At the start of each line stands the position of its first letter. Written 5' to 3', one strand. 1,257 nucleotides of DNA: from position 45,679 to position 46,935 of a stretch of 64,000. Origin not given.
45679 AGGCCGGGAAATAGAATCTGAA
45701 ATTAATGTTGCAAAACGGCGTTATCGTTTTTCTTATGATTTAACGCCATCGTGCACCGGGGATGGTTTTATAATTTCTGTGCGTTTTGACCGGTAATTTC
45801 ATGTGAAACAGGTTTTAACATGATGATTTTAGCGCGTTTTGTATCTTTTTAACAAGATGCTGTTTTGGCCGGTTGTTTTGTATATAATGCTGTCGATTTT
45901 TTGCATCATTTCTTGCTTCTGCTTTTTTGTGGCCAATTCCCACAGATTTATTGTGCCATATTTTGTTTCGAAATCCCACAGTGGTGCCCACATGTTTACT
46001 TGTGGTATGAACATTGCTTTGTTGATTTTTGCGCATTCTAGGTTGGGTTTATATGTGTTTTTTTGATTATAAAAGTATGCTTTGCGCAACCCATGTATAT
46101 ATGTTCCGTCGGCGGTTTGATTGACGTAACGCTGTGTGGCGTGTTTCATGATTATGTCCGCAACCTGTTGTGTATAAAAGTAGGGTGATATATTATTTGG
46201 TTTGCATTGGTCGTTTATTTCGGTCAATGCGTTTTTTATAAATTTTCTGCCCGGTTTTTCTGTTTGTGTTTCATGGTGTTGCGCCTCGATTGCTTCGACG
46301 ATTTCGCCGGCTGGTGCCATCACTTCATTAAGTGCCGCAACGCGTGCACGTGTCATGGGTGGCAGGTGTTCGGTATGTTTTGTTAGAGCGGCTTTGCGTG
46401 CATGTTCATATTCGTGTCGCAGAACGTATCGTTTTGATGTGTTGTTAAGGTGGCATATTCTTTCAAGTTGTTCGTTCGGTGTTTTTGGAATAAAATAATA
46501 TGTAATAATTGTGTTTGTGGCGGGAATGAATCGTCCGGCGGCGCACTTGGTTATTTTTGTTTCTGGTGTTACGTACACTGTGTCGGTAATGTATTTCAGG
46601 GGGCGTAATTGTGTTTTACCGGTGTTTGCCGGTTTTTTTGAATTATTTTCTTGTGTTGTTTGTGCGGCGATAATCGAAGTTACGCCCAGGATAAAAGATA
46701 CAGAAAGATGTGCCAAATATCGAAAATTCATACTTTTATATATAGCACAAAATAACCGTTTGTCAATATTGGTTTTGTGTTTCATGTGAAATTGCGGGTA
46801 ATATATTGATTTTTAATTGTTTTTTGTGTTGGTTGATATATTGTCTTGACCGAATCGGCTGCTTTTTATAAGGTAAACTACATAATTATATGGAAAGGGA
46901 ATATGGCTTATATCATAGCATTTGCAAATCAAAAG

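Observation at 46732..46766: Near-identical promoter box shared by two unrelated hypothetical genes, placed for leaderless mRNAs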

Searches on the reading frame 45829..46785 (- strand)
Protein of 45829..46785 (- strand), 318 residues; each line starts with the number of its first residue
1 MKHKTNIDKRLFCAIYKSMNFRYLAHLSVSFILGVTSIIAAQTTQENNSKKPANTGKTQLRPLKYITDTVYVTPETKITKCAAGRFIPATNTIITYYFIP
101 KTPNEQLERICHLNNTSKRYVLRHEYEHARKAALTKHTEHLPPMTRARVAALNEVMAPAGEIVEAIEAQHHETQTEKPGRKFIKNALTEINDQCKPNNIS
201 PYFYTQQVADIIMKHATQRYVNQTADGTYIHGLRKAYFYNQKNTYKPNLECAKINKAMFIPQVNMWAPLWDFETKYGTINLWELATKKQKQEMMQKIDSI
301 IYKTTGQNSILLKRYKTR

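Call 9: search_protein_families(library=pfam, proteins=[window:45829-46731:-])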
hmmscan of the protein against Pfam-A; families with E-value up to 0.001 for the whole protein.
window:45829-46731:- (300 aa): 0 families

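Call 11: find_encoding_contigs(protein=window:45829-46731:-, flank=10000, max_places=10)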
Protein window:45829-46731:- (300 aa): no gene with exactly this product is on record in the collection.

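Call 20: find_homologous_proteins(query=window:45829-46731:-)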
Query window:45829-46731:- (300 aa): 1 proteins with E <= 0.001 among 632 candidates.
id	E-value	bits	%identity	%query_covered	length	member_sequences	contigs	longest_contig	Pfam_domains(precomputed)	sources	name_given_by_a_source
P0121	2.6e-189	646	95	100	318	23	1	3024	-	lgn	-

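Call 21: find_encoding_contigs(protein=P0121, flank=10000, max_places=10)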
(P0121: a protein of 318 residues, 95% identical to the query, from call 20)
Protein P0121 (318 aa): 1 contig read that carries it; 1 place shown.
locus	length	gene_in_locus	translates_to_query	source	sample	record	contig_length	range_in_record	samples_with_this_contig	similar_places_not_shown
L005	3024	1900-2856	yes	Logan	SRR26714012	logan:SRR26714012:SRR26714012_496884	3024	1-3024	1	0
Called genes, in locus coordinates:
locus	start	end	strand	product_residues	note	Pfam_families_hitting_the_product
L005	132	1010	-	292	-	PF02195:ParB_N, PF17762:HTH_ParB, PF23552:ParB_C (weak)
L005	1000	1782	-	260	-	PF00142:Fer4_NifH (faint), PF01656:CbiA, PF06564:CBP_BcsQ, PF09140:MipZ, PF10609:ParA (weak), PF13614:AAA_31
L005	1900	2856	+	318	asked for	-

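Call 22: find_encoding_contigs(protein=window:45829-46785:-, flank=10000, max_places=10)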
Protein window:45829-46785:- (318 aa): no gene with exactly this product is on record in the collection.

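Call 33: search_protein_families(library=pfam, proteins=[window:45829-46731:-], max_evalue=1)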
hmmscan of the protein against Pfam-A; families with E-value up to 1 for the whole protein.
window:45829-46731:- (300 aa): 0 families

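Call 38: search_protein_families(library=ncbifam, proteins=[window:45829-46731:-], max_evalue=0.01)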
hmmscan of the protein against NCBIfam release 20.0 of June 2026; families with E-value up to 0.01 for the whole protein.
window:45829-46731:- (300 aa): 1 family
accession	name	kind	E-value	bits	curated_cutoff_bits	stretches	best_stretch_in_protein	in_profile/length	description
TIGR00358.1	3_prime_RNase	superfamily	0.0046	15.3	368.6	1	51-119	238-303/657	VacB/RNase II family 3'-5' exoribonuclease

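Call 62: predict_structure(protein=window:45829-46731:-)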
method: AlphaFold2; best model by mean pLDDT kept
length: 300 residues; sequences in the alignment: 1
mean_pLDDT: 37.1   pTM: 0.20
mean pLDDT of the five models: 37.1, 31.5, 31.1, 29.8, 29.1
residues with pLDDT >= 90: 0; 70-90: 0; 50-70: 34; < 50: 266
segments of 3 or more residues with pLDDT < 50: 25-263, 265-267, 279-300
pLDDT, mean of each block of 10 residues (from residue 1): 63 62 46 39 27 28 26 28 30 28 31 36 36 32 30 38 42 43 35 40 33 33 31 32 34 33 50 53 41 33
secondary structure, 60 per line:
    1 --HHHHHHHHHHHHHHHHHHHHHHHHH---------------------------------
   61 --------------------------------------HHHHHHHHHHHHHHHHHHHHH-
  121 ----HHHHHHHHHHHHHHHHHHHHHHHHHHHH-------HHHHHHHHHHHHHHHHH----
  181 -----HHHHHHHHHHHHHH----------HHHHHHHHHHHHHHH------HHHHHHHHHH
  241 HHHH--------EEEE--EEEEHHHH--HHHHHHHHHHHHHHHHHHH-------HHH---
elements in order: H3-27 H99-119 H125-152 H160-176 H186-199 H210-224 H231-244 E253-256 E259-262 H263-266 H269-287

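Call 66: search_protein_representatives(protein=window:45829-46731:-)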
Query: 300 residues. Proteins with E-value up to 0.001 (for the whole library): 60; up to 1e-10: 56; up to 1e-30: 39. The best 60 are listed.
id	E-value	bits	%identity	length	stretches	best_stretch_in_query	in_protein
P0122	2.1e-77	276.8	49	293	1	18-300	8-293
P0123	8.6e-62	225.5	41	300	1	6-300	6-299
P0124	3.9e-60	220.1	39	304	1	3-300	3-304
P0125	1.8e-52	195.0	39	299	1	13-300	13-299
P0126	2.8e-51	191.0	40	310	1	1-299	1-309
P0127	1.5e-47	178.8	38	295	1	12-298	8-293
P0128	1.7e-47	178.6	35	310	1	1-299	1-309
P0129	2.6e-47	178.1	38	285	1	22-285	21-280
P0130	9.5e-47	176.2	39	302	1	5-300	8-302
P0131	1.5e-44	169.0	36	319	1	1-289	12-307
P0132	1.5e-44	169.0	37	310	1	25-284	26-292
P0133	2.6e-44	168.2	39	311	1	31-288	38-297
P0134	5.1e-44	167.2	37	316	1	21-295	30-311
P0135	1.9e-43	165.4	36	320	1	29-298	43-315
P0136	2.5e-43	165.0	34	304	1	2-296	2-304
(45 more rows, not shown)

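Call 68: find_encoding_contigs(protein=P0135, flank=3000, max_places=3)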
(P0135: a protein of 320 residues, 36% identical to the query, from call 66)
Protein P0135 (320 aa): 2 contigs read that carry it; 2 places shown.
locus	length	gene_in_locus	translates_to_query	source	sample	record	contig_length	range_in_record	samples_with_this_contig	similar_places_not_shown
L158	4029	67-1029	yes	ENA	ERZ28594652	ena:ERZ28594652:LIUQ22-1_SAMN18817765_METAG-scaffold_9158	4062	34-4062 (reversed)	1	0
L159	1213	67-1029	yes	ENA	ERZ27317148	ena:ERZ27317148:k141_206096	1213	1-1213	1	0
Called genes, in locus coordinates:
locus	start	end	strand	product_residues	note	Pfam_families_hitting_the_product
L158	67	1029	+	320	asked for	-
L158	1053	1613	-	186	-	PF02527:GidB, PF03848:TehB (weak)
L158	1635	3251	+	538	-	PF09976:TPR_21 (faint), PF00515:TPR_1 (faint), PF13181:TPR_8 (faint), PF13371:TPR_9 (faint), PF13424:TPR_12 (faint), PF13428:TPR_14 (faint)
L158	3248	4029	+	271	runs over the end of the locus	?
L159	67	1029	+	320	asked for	-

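Call 74: search_protein_families(library=pfam, alignment_id=A6, max_evalue=0.01)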
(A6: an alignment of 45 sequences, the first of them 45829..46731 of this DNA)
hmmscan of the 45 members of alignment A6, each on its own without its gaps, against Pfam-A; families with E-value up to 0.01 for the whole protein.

A. member 1, window:45829-46731:- (300 aa): 0 families

B. families by the number of members that match (of 45 scanned): 4 families
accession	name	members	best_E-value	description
PF18760.7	ART-PolyVal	1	0.0029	ADP-Ribosyltransferase in polyvalent proteins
PF19065.6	P8_CR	1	0.0072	Minor capsid protein P8 central region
PF02426.22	MIase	1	0.0075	Muconolactone delta-isomerase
PF11428.13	DUF3196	1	0.0099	Protein of unknown function (DUF3196)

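Call 78: predict_structure(alignment_id=A6)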
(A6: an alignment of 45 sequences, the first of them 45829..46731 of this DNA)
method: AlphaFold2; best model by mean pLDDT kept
length: 300 residues; sequences in the alignment: 45
mean_pLDDT: 89.5   pTM: 0.83
mean pLDDT of the five models: 89.5, 89.3, 88.6, 87.6, 87.3
residues with pLDDT >= 90: 214; 70-90: 55; 50-70: 30; < 50: 1
segments of 3 or more residues with pLDDT < 50: none
pLDDT, mean of each block of 10 residues (from residue 1): 74 82 63 74 96 92 92 98 96 94 98 97 97 98 96 79 95 81 79 98 96 96 92 93 97 95 98 98 90 53
secondary structure, 60 per line:
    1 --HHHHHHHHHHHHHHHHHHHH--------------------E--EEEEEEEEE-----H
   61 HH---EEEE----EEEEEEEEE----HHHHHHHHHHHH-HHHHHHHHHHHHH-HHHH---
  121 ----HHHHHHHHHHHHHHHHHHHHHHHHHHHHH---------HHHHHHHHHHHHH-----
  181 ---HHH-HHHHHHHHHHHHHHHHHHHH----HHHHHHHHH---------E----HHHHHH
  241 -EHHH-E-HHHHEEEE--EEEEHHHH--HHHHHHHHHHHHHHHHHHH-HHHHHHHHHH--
elements in order: H3-22 E46-54 E66-69 E74-82 H87-98 H100-112 H114-117 H125-153 H163-175 H188-207 H212-220 H235-240 H249-252 E253-256 E259-262 H263-266 H269-287 H289-298

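Call 80: fold_search(model_id=the predicted structure, library=pdb)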
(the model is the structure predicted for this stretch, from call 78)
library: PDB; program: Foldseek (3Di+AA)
matches with E <= 10: 147; with E <= 0.001: 0
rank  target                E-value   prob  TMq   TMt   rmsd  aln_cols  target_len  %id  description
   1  7sf7_A                7.2e-01  0.04  0.13  0.14  20.4       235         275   11  LPHN3 (ADGRL3) 7TM domain bound to tethered agonist in complex with G protein heterotrimer (released 2022-04-27)
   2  1ux4_A                7.6e-01  0.06  0.14  0.11  22.4       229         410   12  Crystal structures of a Formin Homology-2 domain reveal a tethered-dimer architecture (released 2004-03-11)
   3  7unn                  8.8e-01  0.05  0.11  0.12  19.2       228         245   14  Thiol-disulfide oxidoreductase TsdA from Corynebacterium diphtheriae (released 2022-04-20)
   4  21ag_C                8.8e-01  0.04  0.10  0.12  22.5       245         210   12  LY334370-bound serotonin 1F (5-HT1F) receptor-miniGoA protein complex (released 2026-04-08)
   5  9yda_A                9.8e-01  0.04  0.10  0.12  23.0       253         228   10  Cryo-EM structure of active human green cone opsin in complex with chimeric G protein (miniGist) (released 2025-12-24)
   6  7vvn_R                1.3e+00  0.03  0.12  0.12  20.3       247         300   11  PTH-bound human PTH1R in complex with Gs (class4) (released 2022-08-03)
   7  1kkm_C                1.6e+00  0.16  0.12  0.18   5.3        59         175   14  L.casei HprK/P in complex with B.subtilis P-Ser-HPr (released 2002-08-28)
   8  7uno                  1.6e+00  0.04  0.10  0.11  19.0       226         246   15  Thiol-disulfide oxidoreductase TsdA, C129S mutant, from Corynebacterium diphtheriae (released 2022-04-20)
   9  9lz2_R                1.6e+00  0.04  0.13  0.13  19.6       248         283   10  Cryo-EM structure of PTH1R(V2RC)-beta-arrestin1 complex (released 2026-03-11)
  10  7drt_B                1.6e+00  0.02  0.11  0.08  21.4       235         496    9  Human Wntless in complex with Wnt3a (released 2021-07-14)
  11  6krz_B                1.9e+00  0.04  0.16  0.16  15.3       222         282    7  Crystal structure of the human adiponectin receptor 1 D208A mutant (released 2020-08-19)
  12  7ad3_A                1.9e+00  0.02  0.11  0.11  19.0       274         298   10  Class D GPCR Ste2 dimer coupled to two G proteins (released 2020-12-09)
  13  4mec_E                2.0e+00  0.04  0.16  0.20  19.9       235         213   12  Crystal structure of RAT Heme oxygenase-1 in complex with ZN(II)-Protoporphyrin IX (released 2014-08-27)
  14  9lz1_R                2.0e+00  0.03  0.13  0.14  19.6       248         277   10  Cryo-EM structure of PTH1R-beta-arrestin1 complex in state 2 (released 2026-03-11)
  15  5ebz_A                2.0e+00  0.01  0.10  0.06  33.8       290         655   10  Crystal structure of human IKK1 (released 2016-11-02)
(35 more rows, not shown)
